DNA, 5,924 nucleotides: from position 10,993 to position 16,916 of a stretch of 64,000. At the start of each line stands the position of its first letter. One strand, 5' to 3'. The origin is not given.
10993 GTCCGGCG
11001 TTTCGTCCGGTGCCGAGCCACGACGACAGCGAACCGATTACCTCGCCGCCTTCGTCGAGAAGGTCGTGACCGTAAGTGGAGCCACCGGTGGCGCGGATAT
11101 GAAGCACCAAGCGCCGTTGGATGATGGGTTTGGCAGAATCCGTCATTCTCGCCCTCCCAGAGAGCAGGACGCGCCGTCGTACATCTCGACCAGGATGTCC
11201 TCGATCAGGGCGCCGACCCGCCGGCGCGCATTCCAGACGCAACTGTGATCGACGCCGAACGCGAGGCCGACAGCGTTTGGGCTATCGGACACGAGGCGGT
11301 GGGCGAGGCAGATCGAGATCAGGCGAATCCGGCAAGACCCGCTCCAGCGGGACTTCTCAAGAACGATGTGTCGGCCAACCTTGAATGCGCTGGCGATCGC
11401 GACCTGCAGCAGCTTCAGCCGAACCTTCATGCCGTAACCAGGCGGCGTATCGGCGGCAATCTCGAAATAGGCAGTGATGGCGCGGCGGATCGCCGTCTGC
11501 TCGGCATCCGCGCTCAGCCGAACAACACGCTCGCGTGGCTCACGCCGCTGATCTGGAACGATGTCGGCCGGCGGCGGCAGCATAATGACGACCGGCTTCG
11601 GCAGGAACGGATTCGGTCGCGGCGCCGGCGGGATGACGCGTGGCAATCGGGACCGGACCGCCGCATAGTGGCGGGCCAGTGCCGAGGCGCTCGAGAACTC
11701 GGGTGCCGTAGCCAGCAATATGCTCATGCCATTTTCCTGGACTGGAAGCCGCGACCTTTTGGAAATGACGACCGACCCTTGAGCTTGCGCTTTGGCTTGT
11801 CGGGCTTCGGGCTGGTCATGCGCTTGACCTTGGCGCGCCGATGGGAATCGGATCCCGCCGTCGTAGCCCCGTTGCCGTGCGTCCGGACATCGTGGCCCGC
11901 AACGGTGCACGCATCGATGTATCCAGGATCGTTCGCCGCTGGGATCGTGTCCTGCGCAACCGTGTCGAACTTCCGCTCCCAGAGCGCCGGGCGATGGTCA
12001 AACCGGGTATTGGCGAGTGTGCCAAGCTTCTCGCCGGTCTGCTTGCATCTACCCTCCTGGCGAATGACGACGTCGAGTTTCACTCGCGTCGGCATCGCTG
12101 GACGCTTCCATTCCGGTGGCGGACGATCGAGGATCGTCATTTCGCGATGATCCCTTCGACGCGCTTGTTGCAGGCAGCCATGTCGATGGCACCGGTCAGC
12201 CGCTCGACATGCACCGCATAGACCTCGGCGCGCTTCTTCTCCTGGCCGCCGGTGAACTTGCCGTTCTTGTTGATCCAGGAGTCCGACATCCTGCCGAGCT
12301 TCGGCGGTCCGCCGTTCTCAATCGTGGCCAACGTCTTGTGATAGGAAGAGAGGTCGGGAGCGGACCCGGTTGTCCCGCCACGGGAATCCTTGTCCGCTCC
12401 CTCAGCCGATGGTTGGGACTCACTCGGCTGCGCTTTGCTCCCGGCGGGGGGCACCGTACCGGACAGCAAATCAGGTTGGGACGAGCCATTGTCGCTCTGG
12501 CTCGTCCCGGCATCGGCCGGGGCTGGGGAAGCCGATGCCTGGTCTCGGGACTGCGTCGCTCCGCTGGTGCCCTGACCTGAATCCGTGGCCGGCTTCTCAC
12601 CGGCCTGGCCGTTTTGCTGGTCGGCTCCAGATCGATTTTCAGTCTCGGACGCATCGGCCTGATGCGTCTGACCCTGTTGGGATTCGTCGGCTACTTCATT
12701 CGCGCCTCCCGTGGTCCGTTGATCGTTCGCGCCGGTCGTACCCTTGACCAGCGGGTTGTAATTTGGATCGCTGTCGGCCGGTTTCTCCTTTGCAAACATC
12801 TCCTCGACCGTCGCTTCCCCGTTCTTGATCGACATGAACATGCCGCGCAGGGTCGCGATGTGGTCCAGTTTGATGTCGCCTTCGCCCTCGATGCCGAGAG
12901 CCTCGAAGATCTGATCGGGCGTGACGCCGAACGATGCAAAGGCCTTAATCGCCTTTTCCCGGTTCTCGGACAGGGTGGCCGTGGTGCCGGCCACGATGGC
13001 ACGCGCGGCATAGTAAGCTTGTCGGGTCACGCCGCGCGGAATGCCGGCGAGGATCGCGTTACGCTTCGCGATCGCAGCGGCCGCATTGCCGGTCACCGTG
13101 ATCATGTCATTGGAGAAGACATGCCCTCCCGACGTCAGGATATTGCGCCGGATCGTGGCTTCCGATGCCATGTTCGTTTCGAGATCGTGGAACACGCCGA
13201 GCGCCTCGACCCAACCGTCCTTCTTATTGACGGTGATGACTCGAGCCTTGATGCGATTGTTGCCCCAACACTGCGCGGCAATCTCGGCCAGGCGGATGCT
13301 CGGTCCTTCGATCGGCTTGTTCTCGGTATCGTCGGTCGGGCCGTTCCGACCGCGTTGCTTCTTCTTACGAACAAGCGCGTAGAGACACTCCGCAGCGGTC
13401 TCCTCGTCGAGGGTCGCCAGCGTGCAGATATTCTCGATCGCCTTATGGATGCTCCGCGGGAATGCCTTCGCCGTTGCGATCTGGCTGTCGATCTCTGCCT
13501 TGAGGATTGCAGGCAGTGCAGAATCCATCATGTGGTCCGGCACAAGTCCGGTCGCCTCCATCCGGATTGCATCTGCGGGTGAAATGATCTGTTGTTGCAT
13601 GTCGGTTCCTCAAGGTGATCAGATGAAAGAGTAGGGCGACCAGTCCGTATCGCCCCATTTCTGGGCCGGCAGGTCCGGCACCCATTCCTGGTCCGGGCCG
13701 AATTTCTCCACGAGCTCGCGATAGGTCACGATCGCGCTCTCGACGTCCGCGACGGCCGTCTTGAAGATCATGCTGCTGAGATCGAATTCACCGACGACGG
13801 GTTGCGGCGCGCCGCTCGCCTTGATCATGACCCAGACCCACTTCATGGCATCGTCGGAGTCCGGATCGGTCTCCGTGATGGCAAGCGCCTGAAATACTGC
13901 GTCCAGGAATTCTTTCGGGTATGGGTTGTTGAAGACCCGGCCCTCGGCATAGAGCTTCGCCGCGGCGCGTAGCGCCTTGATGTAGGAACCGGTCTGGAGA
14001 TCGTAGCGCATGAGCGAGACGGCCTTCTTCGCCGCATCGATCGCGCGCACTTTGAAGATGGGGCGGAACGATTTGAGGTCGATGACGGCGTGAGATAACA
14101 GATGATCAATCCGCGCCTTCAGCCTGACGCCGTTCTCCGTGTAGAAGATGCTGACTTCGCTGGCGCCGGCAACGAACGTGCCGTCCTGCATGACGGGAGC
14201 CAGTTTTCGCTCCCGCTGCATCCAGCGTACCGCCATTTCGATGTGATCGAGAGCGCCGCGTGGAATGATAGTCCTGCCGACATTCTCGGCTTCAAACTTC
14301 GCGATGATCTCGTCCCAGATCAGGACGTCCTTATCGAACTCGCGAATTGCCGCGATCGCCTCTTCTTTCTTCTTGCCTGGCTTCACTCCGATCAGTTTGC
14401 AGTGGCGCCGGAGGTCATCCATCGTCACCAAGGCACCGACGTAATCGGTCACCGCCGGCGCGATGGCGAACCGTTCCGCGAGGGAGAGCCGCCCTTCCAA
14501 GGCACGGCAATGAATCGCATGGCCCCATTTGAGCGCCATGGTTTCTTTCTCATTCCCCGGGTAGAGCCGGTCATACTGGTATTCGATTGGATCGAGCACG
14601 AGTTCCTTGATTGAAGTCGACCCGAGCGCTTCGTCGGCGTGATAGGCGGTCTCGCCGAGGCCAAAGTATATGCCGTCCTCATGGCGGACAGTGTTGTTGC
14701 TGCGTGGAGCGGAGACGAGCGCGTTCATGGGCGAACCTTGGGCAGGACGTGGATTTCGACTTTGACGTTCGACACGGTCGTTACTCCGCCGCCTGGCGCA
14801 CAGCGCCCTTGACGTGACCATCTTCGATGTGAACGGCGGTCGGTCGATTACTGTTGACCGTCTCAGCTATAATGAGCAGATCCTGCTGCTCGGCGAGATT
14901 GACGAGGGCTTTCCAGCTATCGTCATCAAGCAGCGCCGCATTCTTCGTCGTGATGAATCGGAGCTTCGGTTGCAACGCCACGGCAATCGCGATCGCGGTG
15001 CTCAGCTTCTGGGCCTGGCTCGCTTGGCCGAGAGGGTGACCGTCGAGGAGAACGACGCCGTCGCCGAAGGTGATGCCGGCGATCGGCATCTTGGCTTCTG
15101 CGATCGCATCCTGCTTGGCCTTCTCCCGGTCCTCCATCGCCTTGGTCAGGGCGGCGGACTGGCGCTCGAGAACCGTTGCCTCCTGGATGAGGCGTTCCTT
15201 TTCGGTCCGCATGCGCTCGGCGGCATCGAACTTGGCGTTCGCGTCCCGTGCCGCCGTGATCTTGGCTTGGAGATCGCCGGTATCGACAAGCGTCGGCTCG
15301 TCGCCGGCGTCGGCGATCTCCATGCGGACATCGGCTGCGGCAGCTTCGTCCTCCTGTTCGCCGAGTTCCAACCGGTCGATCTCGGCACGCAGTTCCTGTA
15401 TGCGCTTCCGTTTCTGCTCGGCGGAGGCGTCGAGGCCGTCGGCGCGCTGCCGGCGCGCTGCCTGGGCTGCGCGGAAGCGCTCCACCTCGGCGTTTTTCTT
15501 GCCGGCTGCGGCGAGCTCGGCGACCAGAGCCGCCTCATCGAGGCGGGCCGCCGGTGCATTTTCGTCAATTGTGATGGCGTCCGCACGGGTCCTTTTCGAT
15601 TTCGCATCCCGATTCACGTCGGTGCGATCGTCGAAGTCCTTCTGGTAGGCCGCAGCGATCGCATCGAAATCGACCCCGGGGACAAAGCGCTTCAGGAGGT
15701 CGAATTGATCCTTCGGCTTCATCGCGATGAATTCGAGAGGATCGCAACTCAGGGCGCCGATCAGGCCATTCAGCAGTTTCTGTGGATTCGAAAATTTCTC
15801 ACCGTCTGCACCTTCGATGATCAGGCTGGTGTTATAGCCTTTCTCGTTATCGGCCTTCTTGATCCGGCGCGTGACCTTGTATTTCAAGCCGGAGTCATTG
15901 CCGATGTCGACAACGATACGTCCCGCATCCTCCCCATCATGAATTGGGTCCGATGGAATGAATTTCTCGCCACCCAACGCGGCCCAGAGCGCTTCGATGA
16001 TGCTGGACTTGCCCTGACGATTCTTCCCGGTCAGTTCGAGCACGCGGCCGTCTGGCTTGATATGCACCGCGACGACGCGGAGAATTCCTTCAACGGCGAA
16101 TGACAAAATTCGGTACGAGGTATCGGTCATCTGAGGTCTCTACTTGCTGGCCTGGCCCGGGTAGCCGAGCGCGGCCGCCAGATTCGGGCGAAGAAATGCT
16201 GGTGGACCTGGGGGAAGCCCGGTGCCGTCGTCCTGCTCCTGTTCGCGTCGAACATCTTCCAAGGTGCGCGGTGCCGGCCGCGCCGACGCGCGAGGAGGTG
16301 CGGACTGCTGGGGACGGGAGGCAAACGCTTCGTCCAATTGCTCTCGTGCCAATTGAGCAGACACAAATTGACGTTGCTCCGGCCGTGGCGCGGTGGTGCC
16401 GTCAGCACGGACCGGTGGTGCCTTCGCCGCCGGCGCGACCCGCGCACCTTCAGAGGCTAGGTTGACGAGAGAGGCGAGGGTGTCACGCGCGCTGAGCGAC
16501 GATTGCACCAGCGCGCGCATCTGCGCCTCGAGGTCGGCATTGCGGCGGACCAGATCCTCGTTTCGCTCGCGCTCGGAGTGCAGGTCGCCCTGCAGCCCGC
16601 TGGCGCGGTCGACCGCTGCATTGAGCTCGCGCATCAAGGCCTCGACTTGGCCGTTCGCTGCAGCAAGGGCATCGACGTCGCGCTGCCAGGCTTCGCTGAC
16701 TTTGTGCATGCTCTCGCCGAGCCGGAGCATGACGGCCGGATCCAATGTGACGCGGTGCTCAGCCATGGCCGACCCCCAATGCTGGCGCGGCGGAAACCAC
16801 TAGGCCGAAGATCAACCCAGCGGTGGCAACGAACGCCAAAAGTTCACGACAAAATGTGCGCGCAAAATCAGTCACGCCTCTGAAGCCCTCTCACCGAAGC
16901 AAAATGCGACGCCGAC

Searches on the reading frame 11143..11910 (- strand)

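Call 20: search_protein_families(library=pfam, proteins=[window:11143-11910:-], max_evalue=0.01)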
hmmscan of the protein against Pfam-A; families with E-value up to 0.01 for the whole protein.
window:11143-11910:- (255 aa): 1 family
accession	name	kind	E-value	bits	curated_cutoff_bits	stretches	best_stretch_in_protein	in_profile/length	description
PF08299.17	Bac_DnaA_C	-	5.5e-06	26.8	31.5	1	169-232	5-69/69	Bacterial dnaA protein helix-turn-helix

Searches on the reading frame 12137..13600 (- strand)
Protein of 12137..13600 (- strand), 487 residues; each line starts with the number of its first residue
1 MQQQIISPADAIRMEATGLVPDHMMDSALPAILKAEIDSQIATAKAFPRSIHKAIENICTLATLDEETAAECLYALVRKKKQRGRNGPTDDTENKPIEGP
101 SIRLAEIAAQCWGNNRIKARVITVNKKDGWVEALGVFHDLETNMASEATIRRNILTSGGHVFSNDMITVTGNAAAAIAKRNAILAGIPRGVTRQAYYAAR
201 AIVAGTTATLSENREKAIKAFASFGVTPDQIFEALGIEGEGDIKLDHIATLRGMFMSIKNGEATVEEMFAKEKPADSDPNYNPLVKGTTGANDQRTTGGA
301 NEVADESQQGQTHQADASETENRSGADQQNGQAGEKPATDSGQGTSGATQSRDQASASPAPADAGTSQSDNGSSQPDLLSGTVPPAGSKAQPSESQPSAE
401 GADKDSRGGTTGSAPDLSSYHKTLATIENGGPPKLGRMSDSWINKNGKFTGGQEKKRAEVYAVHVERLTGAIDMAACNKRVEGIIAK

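Call 9: search_protein_families(library=phrogs, proteins=[window:12137-13600:-], max_evalue=0.00001)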
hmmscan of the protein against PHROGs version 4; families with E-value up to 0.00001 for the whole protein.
window:12137-13600:- (487 aa): 1 family
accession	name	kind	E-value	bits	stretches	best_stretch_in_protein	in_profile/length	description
phrog_3657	-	unknown function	2.6e-46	159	1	29-293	26-277/289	-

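Call 20: search_protein_families(library=pfam, proteins=[window:12137-13600:-], max_evalue=0.01)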
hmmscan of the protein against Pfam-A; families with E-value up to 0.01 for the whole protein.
window:12137-13600:- (487 aa): 0 families

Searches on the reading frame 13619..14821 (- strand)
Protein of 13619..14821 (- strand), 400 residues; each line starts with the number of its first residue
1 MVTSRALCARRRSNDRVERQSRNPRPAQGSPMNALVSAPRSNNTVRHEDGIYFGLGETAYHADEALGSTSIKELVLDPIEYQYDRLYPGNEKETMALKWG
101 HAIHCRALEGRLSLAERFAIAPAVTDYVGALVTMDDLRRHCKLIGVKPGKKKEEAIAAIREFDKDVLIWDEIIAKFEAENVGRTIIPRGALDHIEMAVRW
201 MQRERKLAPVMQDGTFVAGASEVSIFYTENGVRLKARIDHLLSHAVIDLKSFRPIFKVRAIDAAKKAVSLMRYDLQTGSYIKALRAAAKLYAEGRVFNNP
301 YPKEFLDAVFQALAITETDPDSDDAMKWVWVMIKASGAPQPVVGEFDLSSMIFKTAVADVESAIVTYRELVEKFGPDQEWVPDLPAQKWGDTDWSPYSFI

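Call 9: search_protein_families(library=phrogs, proteins=[window:13619-14821:-], max_evalue=0.00001)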
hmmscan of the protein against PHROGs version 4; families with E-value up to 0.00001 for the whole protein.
window:13619-14821:- (400 aa): 2 families
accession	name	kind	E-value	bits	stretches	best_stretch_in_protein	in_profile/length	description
phrog_412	-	DNA, RNA and nucleotide metabolism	1.1e-33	118.2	1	7-289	97-338/440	exonuclease VIII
phrog_607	-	DNA, RNA and nucleotide metabolism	3.2e-07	30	1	45-283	573-803/883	exonuclease VII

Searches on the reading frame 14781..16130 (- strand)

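Call 9: search_protein_families(library=phrogs, proteins=[window:14781-16130:-], max_evalue=0.00001)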
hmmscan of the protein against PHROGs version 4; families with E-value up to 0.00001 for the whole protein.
window:14781-16130:- (449 aa): 1 family
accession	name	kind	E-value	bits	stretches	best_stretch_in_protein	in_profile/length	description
phrog_1499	-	unknown function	9.4e-82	276.5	1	8-442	5-425/427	-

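Call 20: search_protein_families(library=pfam, proteins=[window:14781-16130:-], max_evalue=0.01)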
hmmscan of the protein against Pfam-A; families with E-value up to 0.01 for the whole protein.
window:14781-16130:- (449 aa): 2 families
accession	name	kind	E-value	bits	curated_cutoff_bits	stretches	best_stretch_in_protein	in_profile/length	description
PF13476.12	AAA_23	-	0.0001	23.5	27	1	23-254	14-196/201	AAA domain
PF13555.12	AAA_29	-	0.0074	16.4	27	0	21-56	16-50/61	P-loop containing region of AAA domain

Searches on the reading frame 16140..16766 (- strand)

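Call 20: search_protein_families(library=pfam, proteins=[window:16140-16766:-], max_evalue=0.01)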
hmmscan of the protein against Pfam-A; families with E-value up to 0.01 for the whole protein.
window:16140-16766:- (208 aa): 1 family
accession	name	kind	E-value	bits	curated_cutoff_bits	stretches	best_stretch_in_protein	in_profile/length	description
PF06005.17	ZapB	-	0.0039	18.1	31.5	1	41-101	6-66/71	Cell division protein ZapB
